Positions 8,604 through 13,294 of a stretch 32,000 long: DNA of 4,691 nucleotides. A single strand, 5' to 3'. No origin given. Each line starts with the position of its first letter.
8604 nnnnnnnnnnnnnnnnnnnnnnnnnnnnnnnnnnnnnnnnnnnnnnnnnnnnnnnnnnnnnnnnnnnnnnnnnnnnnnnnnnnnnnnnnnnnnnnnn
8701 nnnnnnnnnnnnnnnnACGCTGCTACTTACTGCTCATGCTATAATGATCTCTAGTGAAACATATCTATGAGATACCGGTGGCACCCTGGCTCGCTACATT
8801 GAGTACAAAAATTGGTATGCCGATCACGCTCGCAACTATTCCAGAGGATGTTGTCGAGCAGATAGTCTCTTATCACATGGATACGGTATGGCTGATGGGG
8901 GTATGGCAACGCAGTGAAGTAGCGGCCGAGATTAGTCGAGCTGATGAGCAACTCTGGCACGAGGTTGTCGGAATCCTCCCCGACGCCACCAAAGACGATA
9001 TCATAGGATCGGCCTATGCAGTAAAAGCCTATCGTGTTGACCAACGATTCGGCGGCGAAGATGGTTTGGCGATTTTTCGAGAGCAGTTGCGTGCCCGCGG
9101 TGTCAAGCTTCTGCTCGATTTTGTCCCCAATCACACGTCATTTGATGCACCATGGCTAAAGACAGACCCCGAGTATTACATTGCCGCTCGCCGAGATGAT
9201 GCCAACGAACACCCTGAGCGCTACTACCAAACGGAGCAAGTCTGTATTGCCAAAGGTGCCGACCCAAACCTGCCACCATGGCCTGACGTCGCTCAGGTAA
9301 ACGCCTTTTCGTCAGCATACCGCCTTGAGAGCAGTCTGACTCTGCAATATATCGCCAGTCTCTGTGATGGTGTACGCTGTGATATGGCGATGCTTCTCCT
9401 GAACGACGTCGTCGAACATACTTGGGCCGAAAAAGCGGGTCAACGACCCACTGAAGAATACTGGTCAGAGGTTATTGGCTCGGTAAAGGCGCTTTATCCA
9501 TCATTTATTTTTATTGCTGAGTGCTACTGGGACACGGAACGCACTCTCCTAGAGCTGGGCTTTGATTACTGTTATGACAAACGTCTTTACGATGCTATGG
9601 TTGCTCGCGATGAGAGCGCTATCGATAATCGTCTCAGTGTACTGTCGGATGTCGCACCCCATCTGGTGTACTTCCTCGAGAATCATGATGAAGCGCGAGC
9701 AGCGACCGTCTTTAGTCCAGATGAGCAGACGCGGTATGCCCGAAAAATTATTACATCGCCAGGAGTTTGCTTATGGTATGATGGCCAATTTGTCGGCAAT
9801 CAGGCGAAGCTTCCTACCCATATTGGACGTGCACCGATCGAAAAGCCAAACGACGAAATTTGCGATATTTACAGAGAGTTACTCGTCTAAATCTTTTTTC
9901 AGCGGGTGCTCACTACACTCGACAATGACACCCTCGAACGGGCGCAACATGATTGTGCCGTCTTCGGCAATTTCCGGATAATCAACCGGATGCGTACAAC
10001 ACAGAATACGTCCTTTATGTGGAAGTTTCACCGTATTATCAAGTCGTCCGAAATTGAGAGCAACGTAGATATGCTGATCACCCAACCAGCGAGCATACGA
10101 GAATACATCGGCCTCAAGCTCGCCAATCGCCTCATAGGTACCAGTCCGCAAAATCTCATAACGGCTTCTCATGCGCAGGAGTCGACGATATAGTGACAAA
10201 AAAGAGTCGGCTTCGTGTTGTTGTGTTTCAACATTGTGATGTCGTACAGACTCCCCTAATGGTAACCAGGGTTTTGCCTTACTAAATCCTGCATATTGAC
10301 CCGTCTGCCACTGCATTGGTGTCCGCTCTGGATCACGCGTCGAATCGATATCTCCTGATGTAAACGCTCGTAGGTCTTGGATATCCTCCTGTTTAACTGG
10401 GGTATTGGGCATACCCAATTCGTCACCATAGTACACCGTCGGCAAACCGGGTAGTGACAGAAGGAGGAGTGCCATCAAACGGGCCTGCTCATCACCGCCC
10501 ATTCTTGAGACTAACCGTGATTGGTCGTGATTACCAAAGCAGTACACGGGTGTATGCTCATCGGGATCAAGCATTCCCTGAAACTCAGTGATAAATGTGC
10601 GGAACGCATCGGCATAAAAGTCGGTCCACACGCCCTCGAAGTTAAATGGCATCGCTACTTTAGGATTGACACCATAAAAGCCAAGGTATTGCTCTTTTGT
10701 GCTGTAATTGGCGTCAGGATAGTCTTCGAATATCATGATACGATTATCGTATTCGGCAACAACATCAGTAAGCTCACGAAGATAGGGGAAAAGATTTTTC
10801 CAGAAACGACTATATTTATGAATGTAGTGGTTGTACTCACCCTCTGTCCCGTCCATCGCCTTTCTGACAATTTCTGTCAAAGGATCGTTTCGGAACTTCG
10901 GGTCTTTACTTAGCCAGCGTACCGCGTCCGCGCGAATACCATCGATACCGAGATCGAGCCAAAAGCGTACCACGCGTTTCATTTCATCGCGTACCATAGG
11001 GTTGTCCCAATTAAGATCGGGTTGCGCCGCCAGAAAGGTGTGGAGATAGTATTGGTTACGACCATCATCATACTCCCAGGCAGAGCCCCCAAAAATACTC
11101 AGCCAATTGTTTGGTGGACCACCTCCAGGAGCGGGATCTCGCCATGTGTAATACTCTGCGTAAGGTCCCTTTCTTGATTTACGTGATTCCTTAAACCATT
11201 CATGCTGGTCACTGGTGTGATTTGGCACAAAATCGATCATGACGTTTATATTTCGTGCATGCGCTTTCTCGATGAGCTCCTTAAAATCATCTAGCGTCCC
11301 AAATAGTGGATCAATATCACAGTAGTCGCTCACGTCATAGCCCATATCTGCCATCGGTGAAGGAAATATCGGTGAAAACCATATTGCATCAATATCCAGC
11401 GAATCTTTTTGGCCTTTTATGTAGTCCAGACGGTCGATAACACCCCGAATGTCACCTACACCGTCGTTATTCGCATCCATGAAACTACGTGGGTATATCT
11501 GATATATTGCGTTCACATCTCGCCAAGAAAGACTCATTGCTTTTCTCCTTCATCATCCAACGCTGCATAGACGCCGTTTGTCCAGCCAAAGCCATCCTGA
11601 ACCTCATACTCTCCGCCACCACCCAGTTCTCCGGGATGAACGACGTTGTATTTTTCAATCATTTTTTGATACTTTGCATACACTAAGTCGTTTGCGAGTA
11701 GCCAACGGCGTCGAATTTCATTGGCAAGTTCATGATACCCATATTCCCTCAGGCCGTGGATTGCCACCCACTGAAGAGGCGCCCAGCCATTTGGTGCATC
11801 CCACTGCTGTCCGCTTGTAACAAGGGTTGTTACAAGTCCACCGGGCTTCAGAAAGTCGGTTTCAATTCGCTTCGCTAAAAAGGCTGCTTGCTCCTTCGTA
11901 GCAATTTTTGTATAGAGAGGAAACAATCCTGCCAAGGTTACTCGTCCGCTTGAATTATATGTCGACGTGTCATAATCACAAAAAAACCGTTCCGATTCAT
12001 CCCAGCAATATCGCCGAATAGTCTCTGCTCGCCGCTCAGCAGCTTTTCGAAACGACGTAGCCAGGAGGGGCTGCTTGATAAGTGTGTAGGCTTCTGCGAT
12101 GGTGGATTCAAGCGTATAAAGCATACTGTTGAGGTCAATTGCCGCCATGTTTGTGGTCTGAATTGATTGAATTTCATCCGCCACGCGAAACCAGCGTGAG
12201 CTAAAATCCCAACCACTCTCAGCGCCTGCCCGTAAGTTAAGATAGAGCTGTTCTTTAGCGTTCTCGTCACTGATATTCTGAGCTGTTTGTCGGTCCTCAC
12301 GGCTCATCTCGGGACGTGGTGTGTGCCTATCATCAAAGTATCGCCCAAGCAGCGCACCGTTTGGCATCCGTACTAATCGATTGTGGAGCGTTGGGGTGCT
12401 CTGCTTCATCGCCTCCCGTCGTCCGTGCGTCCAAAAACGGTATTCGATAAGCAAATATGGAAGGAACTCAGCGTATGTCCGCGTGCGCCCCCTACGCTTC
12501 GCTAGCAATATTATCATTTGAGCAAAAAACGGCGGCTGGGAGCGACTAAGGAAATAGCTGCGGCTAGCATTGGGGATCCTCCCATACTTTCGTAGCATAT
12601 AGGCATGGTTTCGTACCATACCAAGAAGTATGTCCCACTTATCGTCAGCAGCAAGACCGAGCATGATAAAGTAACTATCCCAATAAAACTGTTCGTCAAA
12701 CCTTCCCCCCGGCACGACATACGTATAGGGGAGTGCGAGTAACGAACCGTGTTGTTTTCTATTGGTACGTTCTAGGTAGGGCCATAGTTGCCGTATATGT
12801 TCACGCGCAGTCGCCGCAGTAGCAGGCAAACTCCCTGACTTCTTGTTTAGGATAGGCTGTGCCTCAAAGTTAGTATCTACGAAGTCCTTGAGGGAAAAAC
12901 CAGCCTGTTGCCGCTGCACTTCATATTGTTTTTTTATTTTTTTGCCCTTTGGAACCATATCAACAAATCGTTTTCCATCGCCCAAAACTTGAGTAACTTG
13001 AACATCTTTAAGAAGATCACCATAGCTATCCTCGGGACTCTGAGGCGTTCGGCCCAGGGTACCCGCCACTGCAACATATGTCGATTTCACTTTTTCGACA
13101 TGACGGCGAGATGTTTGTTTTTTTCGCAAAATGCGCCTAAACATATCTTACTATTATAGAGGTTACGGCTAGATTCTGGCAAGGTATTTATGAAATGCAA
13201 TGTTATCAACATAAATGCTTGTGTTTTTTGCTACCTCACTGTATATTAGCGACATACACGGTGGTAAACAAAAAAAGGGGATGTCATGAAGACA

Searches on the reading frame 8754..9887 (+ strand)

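Call 65: search_protein_families(library=pfam, proteins=[window:8754-9887:+], max_evalue=0.001)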
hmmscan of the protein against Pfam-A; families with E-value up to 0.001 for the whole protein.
window:8754-9887:+ (378 aa): 1 family
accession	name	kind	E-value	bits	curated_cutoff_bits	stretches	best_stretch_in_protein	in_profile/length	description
PF00128.31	Alpha-amylase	-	2.2e-12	47.4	22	1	88-350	51-357/446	Alpha amylase, catalytic domain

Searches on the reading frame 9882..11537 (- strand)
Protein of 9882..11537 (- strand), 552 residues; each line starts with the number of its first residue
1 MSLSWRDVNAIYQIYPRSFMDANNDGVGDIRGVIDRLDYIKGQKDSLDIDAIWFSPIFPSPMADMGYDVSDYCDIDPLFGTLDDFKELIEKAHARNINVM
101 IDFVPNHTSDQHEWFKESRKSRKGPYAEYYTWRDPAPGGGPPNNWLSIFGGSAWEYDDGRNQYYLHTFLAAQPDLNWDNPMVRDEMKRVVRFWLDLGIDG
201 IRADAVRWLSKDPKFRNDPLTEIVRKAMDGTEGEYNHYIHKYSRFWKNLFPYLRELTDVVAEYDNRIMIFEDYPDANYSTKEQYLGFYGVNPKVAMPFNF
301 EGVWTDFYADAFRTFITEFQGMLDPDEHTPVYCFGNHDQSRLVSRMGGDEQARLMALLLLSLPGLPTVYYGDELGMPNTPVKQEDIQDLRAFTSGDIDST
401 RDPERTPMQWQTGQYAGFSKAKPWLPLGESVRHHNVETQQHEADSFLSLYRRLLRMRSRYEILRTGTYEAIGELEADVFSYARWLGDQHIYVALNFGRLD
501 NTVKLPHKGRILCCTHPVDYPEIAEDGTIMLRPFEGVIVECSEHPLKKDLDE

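Call 66: search_protein_families(library=pfam, proteins=[window:9882-11537:-], max_evalue=0.001)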
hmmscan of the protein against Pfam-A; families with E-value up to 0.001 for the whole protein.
window:9882-11537:- (552 aa): 2 families
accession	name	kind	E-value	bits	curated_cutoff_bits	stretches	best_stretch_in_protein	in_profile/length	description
PF00128.31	Alpha-amylase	-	1.4e-130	437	22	1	13-466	1-446/446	Alpha amylase, catalytic domain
PF11941.14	DUF3459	-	0.0006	20.6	22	0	449-529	1-80/90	Domain of unknown function (DUF3459)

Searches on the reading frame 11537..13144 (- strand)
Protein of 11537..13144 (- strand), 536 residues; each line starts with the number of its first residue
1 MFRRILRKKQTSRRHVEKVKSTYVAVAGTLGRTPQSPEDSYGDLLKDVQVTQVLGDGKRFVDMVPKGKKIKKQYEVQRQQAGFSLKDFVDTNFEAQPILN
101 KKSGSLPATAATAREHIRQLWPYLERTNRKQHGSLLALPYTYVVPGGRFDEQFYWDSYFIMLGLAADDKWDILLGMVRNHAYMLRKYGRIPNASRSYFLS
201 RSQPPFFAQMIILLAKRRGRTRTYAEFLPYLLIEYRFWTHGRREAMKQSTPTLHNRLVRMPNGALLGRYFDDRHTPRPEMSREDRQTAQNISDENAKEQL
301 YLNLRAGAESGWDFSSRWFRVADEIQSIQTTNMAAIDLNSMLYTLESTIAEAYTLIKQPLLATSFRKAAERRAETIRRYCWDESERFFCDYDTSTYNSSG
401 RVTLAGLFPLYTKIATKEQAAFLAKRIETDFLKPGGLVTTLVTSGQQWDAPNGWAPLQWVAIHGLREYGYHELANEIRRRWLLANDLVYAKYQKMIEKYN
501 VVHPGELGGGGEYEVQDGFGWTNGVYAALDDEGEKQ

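Call 66: search_protein_families(library=pfam, proteins=[window:11537-13144:-], max_evalue=0.001)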
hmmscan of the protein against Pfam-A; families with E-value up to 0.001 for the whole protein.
window:11537-13144:- (536 aa): 2 families
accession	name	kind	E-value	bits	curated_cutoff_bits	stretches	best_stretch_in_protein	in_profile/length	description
PF01204.24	Trehalase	-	2.4e-136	456.1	21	1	56-528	5-506/512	Trehalase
PF22422.2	MGH1-like_GH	-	8.4e-20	72.1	27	1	152-483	4-326/356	Mannosylglycerate hydrolase MGH1-like glycoside hydrolase domain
